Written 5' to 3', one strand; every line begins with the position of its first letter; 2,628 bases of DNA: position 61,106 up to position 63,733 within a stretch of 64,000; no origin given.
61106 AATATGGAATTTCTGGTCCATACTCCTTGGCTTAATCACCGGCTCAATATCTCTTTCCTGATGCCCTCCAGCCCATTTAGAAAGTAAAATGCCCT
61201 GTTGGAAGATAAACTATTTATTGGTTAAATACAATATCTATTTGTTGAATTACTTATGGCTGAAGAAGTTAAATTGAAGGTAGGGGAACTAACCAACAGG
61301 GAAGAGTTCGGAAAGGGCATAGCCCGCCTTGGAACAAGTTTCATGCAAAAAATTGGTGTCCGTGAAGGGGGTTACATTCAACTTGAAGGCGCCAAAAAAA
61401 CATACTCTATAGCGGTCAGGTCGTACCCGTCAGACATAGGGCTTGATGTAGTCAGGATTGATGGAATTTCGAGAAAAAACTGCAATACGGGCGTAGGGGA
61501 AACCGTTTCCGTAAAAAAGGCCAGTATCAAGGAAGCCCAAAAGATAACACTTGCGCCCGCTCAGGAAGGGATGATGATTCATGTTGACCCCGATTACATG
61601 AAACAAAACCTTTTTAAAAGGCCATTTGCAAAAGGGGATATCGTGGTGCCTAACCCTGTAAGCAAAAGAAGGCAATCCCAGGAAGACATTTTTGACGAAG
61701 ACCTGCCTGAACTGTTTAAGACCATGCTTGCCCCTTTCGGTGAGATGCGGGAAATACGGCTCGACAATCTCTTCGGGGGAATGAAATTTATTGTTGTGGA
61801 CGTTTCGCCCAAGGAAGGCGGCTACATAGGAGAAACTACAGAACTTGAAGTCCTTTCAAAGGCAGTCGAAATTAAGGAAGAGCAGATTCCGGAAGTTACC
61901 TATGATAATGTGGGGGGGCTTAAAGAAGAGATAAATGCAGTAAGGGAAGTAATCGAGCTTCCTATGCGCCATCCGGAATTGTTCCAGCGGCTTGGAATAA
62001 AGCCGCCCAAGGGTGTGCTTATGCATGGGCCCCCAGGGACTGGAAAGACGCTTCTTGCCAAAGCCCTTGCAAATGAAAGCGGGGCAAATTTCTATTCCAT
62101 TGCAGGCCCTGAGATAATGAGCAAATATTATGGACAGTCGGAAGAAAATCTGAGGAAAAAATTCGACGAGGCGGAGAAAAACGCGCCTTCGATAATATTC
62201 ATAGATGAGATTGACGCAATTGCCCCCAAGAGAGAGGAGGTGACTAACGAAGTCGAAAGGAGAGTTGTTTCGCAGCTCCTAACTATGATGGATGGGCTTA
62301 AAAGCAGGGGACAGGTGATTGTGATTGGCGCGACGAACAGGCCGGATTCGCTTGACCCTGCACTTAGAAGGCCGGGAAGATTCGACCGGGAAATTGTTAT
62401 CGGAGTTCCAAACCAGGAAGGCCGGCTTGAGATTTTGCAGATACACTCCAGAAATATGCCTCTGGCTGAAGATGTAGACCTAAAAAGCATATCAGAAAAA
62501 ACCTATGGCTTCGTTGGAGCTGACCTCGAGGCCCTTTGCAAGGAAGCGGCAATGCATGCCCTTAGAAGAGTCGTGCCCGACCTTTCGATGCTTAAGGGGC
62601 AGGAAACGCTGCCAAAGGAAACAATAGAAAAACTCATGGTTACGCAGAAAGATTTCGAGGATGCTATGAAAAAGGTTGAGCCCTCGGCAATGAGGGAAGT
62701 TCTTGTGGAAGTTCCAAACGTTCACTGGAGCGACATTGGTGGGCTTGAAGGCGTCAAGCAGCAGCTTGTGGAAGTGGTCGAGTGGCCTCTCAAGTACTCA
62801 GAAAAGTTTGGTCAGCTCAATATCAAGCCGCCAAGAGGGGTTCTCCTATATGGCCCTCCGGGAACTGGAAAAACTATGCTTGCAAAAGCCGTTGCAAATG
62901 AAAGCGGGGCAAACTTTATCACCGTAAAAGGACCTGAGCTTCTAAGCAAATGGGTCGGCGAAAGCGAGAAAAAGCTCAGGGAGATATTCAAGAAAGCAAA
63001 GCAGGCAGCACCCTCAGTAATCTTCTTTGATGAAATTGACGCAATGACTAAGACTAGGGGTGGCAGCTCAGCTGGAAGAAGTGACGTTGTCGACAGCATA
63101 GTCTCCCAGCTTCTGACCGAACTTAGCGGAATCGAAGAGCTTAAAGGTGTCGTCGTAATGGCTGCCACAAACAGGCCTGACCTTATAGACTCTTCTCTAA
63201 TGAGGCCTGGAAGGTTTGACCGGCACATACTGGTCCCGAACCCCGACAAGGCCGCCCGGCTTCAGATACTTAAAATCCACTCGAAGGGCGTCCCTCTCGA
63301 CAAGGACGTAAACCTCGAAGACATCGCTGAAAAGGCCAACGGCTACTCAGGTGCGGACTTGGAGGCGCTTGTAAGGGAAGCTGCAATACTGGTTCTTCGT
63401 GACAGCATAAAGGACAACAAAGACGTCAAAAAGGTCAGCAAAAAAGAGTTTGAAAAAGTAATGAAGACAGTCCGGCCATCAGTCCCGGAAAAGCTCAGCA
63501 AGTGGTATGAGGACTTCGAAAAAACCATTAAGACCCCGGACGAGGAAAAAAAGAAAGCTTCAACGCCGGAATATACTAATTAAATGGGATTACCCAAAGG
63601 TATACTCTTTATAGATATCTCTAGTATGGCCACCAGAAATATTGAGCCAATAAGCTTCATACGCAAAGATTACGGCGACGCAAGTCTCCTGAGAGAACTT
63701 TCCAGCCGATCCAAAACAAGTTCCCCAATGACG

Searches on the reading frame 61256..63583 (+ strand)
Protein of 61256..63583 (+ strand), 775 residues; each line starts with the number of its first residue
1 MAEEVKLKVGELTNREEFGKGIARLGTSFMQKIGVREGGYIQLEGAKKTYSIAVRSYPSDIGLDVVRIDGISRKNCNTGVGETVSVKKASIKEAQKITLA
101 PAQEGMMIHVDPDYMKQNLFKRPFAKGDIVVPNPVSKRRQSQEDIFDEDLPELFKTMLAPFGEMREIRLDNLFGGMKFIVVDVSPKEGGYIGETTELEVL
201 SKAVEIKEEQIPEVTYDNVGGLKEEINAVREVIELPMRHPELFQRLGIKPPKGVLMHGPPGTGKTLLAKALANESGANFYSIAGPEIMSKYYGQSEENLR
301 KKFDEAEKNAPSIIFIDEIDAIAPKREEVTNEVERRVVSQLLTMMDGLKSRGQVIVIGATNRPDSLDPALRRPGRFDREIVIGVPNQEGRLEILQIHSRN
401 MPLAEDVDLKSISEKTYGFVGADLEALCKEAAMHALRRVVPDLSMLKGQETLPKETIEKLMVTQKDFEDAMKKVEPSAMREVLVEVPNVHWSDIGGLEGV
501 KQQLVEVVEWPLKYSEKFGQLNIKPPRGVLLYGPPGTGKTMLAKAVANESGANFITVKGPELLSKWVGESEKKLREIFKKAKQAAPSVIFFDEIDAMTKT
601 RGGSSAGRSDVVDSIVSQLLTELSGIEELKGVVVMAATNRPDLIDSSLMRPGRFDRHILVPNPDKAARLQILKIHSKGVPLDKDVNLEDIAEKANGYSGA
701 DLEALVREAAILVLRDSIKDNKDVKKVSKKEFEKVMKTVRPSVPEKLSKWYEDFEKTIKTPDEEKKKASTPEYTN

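Call 52: search_protein_families(library=pfam, proteins=[window:61256-63583:+], max_evalue=0.001)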
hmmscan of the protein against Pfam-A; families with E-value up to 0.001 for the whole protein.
window:61256-63583:+ (775 aa): 47 families (the best 25 are shown)
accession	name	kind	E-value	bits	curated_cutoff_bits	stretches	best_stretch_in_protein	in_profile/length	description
PF00004.35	AAA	-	7.9e-100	330.9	21.2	2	254-383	1-130/131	ATPase family associated with various cellular activities (AAA)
PF17862.7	AAA_lid_3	-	1.7e-31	107.8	27.2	2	406-443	1-38/45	AAA+ lid domain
PF02359.24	CDC48_N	-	3.1e-19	69.4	35.1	1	6-90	1-84/85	Cell division protein 48 (CDC48), N-terminal domain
PF05496.18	RuvB_N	-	1.1e-17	64.7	27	2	253-331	35-105/159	Holliday junction DNA helicase RuvB P-loop domain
PF13191.12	AAA_16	-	5e-14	53.6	32.6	2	242-365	15-146/167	AAA ATPase domain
PF07724.20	AAA_2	-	5.2e-13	49.8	27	2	254-347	6-101/166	AAA domain (Cdc48 subfamily)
PF07728.20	AAA_5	-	1.1e-12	48.5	22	2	253-372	1-137/139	AAA domain (dynein-related subfamily)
PF06068.19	TIP49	-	7.4e-12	45.5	23.8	2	527-581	51-106/347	TIP49 P-loop domain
PF13401.12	AAA_22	-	1.8e-11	44.9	27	0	529-561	8-43/130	AAA domain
PF23902.1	AAA_lid_PRS2_C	-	5.9e-11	42.8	34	1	388-434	2-48/73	PRS2 AAA+ lid C-terminal domain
PF13671.12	AAA_33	-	9.8e-11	42.6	27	1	254-361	2-79/143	AAA domain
PF13173.12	AAA_14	-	9.9e-11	42.2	27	1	529-598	5-75/129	AAA domain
PF13521.12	AAA_28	-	9.7e-10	39.3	27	1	254-306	2-50/164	AAA domain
PF20720.3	nSTAND3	-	1.3e-09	38.4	27.2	0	254-319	20-74/155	Novel STAND NTPase 3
PF13238.12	AAA_18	-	1.3e-08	35.8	29.4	0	255-307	2-57/128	AAA domain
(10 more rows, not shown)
